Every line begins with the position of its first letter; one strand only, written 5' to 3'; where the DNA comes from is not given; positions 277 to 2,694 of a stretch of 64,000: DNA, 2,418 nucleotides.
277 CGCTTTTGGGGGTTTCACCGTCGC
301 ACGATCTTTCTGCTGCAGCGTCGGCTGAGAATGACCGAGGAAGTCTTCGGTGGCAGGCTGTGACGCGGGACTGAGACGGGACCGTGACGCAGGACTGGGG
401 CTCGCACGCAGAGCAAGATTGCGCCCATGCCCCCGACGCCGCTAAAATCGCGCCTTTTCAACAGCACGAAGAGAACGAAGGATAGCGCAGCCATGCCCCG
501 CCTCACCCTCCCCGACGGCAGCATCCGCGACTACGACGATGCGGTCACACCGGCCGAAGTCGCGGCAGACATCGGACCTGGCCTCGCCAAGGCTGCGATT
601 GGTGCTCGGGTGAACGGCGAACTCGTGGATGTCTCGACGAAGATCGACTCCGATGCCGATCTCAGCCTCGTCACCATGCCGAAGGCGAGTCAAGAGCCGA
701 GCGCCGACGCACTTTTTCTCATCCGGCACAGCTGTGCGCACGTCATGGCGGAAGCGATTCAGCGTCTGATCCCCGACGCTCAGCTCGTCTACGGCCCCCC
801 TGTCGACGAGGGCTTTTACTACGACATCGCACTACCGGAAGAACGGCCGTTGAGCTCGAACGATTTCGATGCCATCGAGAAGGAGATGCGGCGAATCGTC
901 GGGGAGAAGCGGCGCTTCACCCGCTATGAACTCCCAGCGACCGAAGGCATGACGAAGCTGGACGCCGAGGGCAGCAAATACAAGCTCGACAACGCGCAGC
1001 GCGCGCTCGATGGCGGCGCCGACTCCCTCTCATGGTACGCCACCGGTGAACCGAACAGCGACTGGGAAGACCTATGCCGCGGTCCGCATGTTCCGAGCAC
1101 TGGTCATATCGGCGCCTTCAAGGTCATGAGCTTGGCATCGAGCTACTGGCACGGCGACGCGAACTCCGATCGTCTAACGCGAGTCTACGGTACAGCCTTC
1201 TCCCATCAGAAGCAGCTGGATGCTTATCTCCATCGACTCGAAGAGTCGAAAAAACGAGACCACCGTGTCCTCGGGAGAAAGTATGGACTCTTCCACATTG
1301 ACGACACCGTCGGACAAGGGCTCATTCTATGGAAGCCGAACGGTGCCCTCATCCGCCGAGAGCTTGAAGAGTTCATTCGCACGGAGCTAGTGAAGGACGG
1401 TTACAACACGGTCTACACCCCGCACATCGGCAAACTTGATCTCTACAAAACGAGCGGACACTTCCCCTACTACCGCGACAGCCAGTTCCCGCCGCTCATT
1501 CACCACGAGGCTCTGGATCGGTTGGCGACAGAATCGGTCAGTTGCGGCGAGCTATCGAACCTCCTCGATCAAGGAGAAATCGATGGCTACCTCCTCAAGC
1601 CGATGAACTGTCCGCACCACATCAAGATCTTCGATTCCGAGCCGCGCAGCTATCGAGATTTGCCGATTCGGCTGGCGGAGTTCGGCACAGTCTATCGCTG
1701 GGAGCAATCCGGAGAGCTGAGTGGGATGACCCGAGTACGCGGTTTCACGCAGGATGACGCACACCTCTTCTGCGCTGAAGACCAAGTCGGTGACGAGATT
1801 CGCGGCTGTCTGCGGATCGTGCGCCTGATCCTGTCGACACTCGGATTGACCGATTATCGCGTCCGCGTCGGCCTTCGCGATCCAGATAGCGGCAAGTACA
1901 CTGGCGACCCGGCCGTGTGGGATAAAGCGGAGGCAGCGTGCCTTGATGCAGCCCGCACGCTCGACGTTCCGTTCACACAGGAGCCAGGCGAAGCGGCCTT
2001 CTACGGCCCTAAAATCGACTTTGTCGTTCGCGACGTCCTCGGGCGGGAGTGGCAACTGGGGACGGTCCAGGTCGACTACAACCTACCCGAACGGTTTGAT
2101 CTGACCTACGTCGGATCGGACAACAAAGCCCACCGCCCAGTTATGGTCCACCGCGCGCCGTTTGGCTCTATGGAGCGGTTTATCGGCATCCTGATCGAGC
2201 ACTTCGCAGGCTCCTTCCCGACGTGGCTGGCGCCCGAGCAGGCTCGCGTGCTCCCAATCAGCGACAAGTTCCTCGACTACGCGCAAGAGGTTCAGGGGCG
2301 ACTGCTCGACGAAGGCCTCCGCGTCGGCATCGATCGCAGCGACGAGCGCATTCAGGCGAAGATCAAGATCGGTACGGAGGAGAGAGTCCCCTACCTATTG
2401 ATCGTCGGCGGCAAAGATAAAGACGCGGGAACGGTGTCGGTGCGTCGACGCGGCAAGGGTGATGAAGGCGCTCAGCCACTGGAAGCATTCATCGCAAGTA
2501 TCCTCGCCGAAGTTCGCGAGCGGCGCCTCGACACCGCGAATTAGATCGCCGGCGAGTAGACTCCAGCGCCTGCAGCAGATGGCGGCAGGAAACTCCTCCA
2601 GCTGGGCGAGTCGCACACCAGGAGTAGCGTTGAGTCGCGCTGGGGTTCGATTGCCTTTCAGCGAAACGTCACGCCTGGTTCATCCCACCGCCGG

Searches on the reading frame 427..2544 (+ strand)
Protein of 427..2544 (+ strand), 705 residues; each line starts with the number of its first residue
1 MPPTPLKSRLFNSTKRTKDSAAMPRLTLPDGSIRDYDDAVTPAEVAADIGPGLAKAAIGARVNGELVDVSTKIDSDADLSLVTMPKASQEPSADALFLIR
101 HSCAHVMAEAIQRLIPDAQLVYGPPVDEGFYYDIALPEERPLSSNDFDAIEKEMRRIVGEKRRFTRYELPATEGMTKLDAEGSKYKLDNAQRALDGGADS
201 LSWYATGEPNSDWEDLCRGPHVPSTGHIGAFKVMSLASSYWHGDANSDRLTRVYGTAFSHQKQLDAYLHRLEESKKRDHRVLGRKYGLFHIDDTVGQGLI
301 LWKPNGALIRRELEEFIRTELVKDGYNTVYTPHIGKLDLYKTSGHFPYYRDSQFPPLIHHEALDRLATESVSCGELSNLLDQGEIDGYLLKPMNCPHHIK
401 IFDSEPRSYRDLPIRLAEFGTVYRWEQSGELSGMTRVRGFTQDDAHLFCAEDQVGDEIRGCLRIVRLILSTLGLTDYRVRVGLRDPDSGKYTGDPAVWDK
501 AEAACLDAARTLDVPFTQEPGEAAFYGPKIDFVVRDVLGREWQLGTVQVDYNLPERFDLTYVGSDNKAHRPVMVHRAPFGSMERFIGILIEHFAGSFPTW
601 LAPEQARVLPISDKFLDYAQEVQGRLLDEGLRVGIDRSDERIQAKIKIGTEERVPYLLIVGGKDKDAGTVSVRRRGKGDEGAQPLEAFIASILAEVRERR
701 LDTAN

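Call 67: search_protein_families(library=pfam, proteins=[window:427-2544:+], max_evalue=0.00001)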
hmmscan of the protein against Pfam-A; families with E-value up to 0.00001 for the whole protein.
window:427-2544:+ (705 aa): 4 families
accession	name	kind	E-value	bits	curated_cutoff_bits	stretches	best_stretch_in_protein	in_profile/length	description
PF00587.30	tRNA-synt_2b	-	1.8e-47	162.1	29.3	1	385-593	8-179/179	tRNA synthetase class II core domain (G, H, P, S and T)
PF03129.25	HGTP_anticodon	-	4.3e-18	65.7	21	1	605-693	1-92/94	Anticodon binding domain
PF02824.27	TGS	-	3.2e-14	53.2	22.2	1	26-83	3-60/60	TGS domain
PF07973.19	tRNA_SAD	-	1.4e-12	47.8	24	1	212-254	8-44/44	Threonyl and Alanyl tRNA synthetase second additional domain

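Call 68: find_homologous_proteins(query=window:427-2544:+, max_evalue=1e-100)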
Query window:427-2544:+ (705 aa): 8000 proteins with E <= 1e-100 among 8000 candidates; the best 120 are listed.
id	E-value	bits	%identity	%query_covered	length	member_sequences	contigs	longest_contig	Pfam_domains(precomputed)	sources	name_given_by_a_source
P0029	0.0e+0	1579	100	97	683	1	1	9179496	PF03129.26,PF02824.28,PF00587.31,PF07973.20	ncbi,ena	-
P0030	0.0e+0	1257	77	96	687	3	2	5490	PF03129.26,PF02824.28,PF00587.31,PF07973.20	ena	-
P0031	0.0e+0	1245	77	96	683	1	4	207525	PF03129.26,PF02824.28,PF00587.31,PF07973.20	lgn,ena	-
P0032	0.0e+0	1243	76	96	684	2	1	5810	PF03129.26,PF02824.28,PF00587.31,PF07973.20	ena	-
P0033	0.0e+0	1201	73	96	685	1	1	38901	PF03129.26,PF02824.28,PF00587.31,PF07973.20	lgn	-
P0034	0.0e+0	1197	74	96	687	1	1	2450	PF03129.26,PF02824.28,PF00587.31,PF07973.20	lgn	-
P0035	0.0e+0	1193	73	96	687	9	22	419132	PF03129.26,PF02824.28,PF00587.31,PF07973.20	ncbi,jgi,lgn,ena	ncbi:MAG: threonine--tRNA ligase [Planctomycetota bacterium]|jgi:threonyl-tRNA synthetase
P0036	0.0e+0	1185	73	96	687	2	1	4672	PF03129.26,PF02824.28,PF00587.31,PF07973.20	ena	-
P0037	0.0e+0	1182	72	96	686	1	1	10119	PF03129.26,PF02824.28,PF00587.31,PF07973.20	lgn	-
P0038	0.0e+0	1180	72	96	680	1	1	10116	PF03129.26,PF02824.28,PF00587.31,PF07973.20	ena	-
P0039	0.0e+0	1180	71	96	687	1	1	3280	PF03129.26,PF02824.28,PF00587.31,PF07973.20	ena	-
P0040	0.0e+0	1175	71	96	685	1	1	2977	PF03129.26,PF02824.28,PF00587.31,PF07973.20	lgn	-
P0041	0.0e+0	1175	73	97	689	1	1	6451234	PF03129.26,PF02824.28,PF00587.31,PF07973.20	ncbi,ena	-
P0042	0.0e+0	1170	72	96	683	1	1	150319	PF03129.26,PF02824.28,PF00587.31,PF07973.20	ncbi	ncbi:MAG: threonine--tRNA ligase [Planctomycetota bacterium]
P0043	0.0e+0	1167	71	96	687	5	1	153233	PF03129.26,PF02824.28,PF00587.31,PF07973.20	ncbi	-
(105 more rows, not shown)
